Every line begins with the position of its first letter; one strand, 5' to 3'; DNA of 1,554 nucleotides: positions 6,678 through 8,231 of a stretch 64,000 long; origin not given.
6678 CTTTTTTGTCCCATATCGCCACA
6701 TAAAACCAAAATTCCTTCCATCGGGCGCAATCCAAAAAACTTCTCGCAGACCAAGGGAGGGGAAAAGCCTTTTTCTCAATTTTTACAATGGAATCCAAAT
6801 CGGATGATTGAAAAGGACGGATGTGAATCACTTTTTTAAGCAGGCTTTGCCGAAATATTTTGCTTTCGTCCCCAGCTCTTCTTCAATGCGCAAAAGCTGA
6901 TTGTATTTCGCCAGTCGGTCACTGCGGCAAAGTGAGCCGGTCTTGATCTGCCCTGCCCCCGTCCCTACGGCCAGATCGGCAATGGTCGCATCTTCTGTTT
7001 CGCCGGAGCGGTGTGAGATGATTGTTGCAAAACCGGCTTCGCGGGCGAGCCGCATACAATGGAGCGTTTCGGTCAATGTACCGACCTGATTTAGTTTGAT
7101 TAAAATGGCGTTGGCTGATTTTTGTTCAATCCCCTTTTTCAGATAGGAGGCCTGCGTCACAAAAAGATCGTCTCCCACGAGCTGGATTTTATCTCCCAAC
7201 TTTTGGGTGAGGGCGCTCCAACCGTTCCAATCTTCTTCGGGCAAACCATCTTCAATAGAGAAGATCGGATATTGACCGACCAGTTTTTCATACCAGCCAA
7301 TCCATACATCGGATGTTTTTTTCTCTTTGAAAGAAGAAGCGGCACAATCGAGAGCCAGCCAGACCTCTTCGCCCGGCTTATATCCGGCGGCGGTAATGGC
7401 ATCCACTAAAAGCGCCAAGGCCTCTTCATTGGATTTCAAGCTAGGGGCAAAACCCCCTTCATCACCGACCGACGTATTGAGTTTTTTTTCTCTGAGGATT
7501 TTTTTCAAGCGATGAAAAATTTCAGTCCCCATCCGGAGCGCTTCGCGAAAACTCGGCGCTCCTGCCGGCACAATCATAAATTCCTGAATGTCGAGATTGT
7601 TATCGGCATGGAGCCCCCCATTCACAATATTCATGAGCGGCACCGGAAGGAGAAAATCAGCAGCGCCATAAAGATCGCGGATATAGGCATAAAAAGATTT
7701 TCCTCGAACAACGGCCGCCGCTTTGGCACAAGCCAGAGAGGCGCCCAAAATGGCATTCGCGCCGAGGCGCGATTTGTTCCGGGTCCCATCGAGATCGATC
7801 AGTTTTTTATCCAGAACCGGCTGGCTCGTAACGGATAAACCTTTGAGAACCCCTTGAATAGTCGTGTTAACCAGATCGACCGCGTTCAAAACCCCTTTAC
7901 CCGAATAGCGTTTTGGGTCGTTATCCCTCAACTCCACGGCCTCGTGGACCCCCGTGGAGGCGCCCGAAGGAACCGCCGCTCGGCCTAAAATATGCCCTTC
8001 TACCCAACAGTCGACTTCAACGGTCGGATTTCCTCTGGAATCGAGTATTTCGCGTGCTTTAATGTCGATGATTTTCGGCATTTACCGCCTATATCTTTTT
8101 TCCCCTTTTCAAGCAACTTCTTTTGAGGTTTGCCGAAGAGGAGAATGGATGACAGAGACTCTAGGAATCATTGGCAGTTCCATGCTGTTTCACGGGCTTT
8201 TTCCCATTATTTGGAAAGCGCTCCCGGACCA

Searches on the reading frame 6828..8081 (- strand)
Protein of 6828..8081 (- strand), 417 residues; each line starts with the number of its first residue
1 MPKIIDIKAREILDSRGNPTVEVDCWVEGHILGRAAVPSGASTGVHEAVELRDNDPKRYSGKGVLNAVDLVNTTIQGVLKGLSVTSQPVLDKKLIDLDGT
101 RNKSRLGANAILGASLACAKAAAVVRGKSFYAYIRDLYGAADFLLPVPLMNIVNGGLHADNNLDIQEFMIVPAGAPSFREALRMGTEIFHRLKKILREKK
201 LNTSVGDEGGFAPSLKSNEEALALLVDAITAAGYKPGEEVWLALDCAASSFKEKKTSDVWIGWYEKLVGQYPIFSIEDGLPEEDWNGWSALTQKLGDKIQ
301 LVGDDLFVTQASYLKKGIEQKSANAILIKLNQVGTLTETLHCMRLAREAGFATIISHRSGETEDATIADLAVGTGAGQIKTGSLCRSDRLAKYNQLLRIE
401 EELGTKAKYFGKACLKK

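Call 45: search_protein_families(library=pfam, proteins=[window:6828-8081:-], max_evalue=0.00001)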
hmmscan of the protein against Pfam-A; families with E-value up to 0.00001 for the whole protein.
window:6828-8081:- (417 aa): 2 families
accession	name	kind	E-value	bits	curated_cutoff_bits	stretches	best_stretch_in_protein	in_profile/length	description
PF00113.28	Enolase_C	-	4.7e-124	413.9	21.5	1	143-416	2-294/296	Enolase, C-terminal TIM barrel domain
PF03952.21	Enolase_N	-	3e-52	176.7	35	1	4-134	1-131/131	Enolase, N-terminal domain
